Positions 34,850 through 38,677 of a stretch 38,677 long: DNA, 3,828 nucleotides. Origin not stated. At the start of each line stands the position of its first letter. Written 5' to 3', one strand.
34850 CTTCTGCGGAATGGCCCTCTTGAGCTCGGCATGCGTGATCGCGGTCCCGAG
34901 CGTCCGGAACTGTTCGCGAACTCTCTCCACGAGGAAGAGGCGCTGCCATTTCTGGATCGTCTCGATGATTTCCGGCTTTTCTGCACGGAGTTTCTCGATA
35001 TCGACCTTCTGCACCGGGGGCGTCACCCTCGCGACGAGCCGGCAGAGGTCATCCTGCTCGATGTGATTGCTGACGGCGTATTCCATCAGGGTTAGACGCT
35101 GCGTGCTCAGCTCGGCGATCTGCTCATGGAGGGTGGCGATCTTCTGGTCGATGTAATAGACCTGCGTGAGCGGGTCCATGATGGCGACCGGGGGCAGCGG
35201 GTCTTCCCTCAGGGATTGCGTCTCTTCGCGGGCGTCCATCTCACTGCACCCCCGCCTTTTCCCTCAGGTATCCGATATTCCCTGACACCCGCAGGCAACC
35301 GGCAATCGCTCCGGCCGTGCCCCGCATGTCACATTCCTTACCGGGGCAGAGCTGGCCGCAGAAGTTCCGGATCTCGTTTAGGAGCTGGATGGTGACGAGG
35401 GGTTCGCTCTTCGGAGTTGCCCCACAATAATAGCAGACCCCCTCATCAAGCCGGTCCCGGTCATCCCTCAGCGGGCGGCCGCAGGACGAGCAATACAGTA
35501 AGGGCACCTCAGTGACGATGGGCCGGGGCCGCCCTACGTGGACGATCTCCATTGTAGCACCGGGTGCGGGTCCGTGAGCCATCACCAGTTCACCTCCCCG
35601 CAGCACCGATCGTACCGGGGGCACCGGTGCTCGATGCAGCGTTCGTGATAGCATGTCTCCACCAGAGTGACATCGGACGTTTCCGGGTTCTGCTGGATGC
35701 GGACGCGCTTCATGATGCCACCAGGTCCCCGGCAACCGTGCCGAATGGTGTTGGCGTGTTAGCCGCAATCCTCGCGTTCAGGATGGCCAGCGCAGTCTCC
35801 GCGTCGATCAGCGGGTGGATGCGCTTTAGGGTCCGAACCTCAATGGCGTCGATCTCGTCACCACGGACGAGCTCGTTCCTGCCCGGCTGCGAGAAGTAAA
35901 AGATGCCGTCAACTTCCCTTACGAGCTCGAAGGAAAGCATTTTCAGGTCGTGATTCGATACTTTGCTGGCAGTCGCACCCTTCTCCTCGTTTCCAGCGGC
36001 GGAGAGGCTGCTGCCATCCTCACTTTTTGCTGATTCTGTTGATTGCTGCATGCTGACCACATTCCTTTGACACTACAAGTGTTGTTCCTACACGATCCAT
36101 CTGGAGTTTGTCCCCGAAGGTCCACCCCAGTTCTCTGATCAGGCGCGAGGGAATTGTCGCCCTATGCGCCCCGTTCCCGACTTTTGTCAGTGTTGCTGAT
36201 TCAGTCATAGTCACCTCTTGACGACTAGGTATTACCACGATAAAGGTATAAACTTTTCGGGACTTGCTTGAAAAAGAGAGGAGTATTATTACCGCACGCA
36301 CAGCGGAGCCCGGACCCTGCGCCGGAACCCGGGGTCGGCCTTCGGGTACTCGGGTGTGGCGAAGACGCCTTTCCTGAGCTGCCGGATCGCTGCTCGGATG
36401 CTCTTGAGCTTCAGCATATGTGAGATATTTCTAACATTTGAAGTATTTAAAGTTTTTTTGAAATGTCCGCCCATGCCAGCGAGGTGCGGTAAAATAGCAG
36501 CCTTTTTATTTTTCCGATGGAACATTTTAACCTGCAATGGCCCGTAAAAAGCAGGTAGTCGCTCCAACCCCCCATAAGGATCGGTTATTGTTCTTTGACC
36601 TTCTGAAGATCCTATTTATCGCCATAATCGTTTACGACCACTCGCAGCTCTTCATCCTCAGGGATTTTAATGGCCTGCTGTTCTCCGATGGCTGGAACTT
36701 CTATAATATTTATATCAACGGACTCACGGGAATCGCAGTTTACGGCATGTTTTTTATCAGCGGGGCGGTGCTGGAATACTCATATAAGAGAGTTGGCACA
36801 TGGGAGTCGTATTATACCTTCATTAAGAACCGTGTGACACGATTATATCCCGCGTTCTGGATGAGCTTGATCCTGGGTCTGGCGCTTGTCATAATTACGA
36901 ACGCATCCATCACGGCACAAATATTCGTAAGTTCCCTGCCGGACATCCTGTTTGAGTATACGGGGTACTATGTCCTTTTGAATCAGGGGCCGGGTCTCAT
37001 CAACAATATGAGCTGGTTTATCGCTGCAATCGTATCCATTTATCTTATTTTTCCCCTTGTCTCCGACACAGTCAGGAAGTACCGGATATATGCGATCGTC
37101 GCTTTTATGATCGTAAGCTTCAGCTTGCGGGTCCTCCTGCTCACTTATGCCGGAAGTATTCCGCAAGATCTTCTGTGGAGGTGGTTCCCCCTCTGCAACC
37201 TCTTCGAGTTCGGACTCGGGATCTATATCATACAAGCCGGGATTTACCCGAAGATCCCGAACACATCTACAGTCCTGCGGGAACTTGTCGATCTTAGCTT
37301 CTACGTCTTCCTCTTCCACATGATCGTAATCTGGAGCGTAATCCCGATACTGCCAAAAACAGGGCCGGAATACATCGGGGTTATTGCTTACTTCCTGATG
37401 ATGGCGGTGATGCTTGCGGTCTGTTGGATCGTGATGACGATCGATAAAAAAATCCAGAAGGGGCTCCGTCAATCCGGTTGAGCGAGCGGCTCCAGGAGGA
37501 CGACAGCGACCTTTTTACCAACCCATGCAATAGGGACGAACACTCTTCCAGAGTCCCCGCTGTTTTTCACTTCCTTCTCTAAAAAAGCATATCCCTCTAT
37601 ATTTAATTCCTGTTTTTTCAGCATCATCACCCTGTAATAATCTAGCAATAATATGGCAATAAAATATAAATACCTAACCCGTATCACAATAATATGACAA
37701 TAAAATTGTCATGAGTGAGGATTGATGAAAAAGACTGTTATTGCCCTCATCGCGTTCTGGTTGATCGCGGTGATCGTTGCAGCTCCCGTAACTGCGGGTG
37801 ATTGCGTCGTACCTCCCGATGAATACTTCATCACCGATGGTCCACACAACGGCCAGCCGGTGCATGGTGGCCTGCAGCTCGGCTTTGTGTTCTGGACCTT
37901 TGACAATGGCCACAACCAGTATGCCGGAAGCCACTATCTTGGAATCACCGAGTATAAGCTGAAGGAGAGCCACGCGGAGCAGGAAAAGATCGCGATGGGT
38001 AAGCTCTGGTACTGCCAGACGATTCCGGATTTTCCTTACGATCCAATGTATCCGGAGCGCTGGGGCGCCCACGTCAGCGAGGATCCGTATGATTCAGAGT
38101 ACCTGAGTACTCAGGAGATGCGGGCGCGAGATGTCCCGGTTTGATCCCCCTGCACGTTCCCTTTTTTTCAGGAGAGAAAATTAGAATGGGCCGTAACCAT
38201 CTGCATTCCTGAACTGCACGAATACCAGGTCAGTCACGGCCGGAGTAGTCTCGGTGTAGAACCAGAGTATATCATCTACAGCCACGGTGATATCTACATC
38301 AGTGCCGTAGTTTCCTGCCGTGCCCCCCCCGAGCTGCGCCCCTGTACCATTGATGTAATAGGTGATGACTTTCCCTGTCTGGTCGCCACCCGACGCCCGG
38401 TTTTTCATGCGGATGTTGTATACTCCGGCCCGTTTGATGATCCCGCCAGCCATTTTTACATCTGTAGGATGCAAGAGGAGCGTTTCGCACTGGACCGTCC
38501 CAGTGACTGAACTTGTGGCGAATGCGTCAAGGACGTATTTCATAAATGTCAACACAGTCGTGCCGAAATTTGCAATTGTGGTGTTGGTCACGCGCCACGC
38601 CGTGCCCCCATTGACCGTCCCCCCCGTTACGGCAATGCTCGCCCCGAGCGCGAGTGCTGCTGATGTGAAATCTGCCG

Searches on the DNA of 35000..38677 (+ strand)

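Call 6: search_dna_similar(query=window:35000-38677:+, collection=phages, mode=distant)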
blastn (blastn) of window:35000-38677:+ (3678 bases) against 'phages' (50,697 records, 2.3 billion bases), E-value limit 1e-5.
No match.

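Call 36: search_rna_families(source=window, start=35500, end=38677, threshold=evalue, max_evalue=1)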
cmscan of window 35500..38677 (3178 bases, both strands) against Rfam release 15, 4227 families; matches with E-value up to 1: 0.
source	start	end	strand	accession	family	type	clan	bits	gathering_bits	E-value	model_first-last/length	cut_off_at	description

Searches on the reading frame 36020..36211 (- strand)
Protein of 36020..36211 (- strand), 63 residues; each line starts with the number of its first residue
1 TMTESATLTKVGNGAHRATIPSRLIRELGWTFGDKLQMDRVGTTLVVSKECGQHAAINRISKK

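Call 7: search_protein_families(library=pfam, proteins=[window:36020-36211:-], max_evalue=0.1)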
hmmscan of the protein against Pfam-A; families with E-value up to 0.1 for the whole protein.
window:36020-36211:- (63 aa): 0 families

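Call 10: search_protein_families(library=phrogs, proteins=[window:36020-36211:-], max_evalue=0.01)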
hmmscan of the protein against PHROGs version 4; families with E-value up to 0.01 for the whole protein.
window:36020-36211:- (63 aa): 1 family
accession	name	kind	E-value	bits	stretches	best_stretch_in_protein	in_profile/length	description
phrog_661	-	unknown function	2.2e-05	25.2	1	10-49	13-54/61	-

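Call 64: search_protein_families(library=padloc, proteins=[window:36020-36211:-], max_evalue=0.01)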
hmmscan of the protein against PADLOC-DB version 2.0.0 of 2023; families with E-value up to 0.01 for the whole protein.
window:36020-36211:- (63 aa): 0 families

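Call 103: search_protein_families(library=ncbifam, proteins=[window:36020-36211:-], max_evalue=0.01)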
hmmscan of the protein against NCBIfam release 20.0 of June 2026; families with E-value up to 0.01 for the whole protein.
window:36020-36211:- (63 aa): 0 families

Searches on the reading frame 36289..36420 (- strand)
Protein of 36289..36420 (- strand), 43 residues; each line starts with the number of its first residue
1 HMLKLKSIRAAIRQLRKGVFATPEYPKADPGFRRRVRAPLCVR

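Call 64: search_protein_families(library=padloc, proteins=[window:36289-36420:-], max_evalue=0.01)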
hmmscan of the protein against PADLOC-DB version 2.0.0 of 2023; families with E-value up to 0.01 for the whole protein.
window:36289-36420:- (43 aa): 0 families

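Call 103: search_protein_families(library=ncbifam, proteins=[window:36289-36420:-], max_evalue=0.01)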
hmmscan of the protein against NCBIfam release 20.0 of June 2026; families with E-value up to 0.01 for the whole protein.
window:36289-36420:- (43 aa): 0 families

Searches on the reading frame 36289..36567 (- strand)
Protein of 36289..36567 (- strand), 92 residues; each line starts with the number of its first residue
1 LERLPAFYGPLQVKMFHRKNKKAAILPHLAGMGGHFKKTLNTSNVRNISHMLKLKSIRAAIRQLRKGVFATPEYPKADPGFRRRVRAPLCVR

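Call 7: search_protein_families(library=pfam, proteins=[window:36289-36567:-], max_evalue=0.1)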
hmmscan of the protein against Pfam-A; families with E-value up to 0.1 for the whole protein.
window:36289-36567:- (92 aa): 0 families

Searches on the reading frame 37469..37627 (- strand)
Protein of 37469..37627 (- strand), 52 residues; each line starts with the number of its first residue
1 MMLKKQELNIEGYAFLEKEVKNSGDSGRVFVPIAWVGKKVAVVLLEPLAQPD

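Call 7: search_protein_families(library=pfam, proteins=[window:37469-37627:-], max_evalue=0.1)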
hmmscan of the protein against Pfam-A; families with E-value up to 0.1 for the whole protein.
window:37469-37627:- (52 aa): 2 families
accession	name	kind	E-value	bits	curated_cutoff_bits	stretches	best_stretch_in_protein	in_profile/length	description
PF09853.14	DUF2080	-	1.8e-07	31.2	21.5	1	13-47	15-49/50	Putative transposon-encoded protein (DUF2080)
PF18877.6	SSSPR-51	-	0.052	13.8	27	1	5-28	21-42/48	SSSPR-51 domain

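Call 10: search_protein_families(library=phrogs, proteins=[window:37469-37627:-], max_evalue=0.01)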
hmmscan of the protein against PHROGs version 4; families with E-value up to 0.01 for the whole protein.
window:37469-37627:- (52 aa): 0 families

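Call 64: search_protein_families(library=padloc, proteins=[window:37469-37627:-], max_evalue=0.01)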
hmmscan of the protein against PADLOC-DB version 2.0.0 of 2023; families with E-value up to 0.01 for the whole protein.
window:37469-37627:- (52 aa): 0 families

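Call 85: search_solved_structures(query=window:37469-37627:-, max_evalue=10, show_alignments=2)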
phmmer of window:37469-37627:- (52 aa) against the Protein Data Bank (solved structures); distinct sequences matched with E-value up to 10: 1.
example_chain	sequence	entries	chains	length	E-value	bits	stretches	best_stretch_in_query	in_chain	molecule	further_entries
9r1o_A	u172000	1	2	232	0.0092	19.5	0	25-43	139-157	sc-apCC-6-DPH-NR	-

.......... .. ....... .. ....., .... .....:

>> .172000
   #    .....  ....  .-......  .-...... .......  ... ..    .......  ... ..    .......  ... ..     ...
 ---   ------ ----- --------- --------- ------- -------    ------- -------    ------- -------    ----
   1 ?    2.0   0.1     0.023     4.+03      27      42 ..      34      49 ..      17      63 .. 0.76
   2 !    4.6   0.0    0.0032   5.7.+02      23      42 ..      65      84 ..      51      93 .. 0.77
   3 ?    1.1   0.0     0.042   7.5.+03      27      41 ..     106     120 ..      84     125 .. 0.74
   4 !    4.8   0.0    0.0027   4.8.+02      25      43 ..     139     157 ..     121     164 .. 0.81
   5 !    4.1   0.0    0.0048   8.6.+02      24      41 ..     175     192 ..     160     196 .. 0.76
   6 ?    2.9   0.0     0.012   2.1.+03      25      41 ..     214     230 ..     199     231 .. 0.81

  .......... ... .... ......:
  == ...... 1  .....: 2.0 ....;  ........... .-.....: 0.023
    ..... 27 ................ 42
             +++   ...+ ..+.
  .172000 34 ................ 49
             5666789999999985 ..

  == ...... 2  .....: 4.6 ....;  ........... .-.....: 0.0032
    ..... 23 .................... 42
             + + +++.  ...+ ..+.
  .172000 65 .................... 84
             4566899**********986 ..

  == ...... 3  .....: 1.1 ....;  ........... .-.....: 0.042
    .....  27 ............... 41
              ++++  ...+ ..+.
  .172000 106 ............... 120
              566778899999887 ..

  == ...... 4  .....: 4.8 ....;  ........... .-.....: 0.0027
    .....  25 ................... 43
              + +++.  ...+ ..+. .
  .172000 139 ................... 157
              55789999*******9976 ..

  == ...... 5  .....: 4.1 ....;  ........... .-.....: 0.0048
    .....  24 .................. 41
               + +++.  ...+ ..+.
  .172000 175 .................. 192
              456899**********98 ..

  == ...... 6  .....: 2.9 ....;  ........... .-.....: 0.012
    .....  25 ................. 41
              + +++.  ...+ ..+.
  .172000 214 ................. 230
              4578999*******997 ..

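Call 103: search_protein_families(library=ncbifam, proteins=[window:37469-37627:-], max_evalue=0.01)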
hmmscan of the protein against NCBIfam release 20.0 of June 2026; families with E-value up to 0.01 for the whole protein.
window:37469-37627:- (52 aa): 1 family
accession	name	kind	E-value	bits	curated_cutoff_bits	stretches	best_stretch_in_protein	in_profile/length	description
NF033496.0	DUF2080_fam_acc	subfamily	7.8e-14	51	22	1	16-46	4-34/34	DUF2080 family transposase-associated protein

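Call 104: search_dna_similar(query=window:37469-37627:-, collection=plasmids, mode=protein, max_evalue=0.01, max_rows=15)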
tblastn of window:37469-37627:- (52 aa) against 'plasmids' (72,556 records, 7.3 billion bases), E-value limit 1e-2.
Records with a match: 1; places in all: 1; records where one place covers at least 80% of the query: 1.
Best place of each record, by identity: <60% 1.
By first word of the organism name: Haladaptatus 1.
By predicted mobility (MOB-suite, as given by PLSDB): non-mobilizable 1.
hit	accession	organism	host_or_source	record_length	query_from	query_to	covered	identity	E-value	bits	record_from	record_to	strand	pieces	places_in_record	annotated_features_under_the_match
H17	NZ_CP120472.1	Haladaptatus sp. DYSN1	cell culture,sediment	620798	7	52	88%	45.7%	3e-3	40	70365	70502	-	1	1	DUF2080 family transposase-associated protein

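Call 105: search_dna_similar(query=window:37469-37627:-, collection=phages, mode=protein, max_evalue=0.01, max_rows=15)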
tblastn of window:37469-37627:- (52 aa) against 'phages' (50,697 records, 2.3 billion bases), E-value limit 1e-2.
Records with a match: 2; places in all: 2; records where one place covers at least 80% of the query: 0.
Best place of each record, by identity: <60% 2.
By first word of the organism name: Methanoculleus 2.
By host as written in the record: Methanoculleus bourgensis E02.3 2.
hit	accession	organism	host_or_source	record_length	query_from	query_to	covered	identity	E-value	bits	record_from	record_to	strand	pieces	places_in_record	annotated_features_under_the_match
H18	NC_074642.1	Methanoculleus virus L4768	Methanoculleus bourgensis E02.3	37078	10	47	73%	44.7%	4e-4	41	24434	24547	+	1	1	hypothetical protein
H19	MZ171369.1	Methanoculleus virus Blf4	Methanoculleus bourgensis E02.3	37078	10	47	73%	44.7%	4e-4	41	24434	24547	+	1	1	hypothetical protein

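Call 106: get_annotated_region(hit=H19, flank=5000)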
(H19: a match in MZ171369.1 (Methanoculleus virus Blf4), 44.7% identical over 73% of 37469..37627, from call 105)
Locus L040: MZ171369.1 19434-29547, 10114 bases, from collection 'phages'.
description: Methanoculleus virus Blf4, complete genome.
organism: Methanoculleus virus Blf4 (NCBI taxid 3070925)
taxonomy: Viruses; Duplodnaviria; Heunggongvirae; Uroviricota; Caudoviricetes; Pungoviridae; Flagovirus; Flagovirus limi
host: Methanoculleus bourgensis E02.3; source: biogas sludge; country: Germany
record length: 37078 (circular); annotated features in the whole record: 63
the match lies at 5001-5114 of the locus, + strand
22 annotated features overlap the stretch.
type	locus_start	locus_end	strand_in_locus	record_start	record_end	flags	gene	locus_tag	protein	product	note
CDS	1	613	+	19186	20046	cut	-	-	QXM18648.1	putative tail protein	-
CDS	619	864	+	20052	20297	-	-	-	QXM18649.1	hypothetical protein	-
CDS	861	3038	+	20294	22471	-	-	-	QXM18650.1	hypothetical protein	-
CDS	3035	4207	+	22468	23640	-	-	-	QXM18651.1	structural protein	-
CDS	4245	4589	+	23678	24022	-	-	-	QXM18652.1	hypothetical protein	-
CDS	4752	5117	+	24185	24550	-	-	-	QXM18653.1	hypothetical protein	-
CDS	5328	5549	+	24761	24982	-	-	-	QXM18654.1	hypothetical protein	-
CDS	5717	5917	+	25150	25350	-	-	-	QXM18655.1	hypothetical protein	-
CDS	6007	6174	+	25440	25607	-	-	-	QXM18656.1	hypothetical protein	-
CDS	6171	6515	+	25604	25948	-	-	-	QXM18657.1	hypothetical protein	-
CDS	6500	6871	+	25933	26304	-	-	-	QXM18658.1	hypothetical protein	-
CDS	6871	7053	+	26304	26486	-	-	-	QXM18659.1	hypothetical protein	-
CDS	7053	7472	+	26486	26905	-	-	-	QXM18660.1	hypothetical protein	-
CDS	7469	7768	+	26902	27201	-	-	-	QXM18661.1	hypothetical protein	-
CDS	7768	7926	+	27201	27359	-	-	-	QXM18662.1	hypothetical protein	-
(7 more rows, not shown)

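Call 107: get_annotated_region(hit=H17, flank=3000)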
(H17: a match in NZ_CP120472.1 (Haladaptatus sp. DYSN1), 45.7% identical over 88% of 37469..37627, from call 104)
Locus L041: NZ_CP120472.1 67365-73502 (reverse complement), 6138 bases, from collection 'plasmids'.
description: Haladaptatus sp. DYSN1 plasmid unnamed2, complete sequence
organism: Haladaptatus sp. DYSN1 (NCBI taxid 3032580)
taxonomy: Archaea; Euryarchaeota; Halobacteria; Halobacteriales; Haladaptataceae; Haladaptatus; Haladaptatus sp. DYSN1
host: -; source: cell culture,sediment; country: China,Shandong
typing (MOB-suite, as given by PLSDB): non-mobilizable
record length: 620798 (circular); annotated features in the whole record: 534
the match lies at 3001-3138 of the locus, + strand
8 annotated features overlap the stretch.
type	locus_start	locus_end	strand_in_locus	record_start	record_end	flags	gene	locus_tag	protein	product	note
CDS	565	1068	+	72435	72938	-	-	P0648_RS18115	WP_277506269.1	hypothetical protein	-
CDS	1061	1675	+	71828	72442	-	-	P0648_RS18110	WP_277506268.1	hypothetical protein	-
CDS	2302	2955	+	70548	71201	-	-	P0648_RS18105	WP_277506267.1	transcription initiation factor IIB family protein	-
CDS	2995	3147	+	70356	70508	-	-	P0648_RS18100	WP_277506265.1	DUF2080 family transposase-associated protein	-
CDS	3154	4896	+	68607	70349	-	-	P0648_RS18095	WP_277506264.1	transposase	-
CDS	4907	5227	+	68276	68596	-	-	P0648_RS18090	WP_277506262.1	hypothetical protein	-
CDS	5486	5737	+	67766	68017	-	-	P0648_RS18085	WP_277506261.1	AbrB/MazE/SpoVT family DNA-binding domain-containing protein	-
CDS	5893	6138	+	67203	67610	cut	-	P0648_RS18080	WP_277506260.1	SWIM zinc finger family protein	-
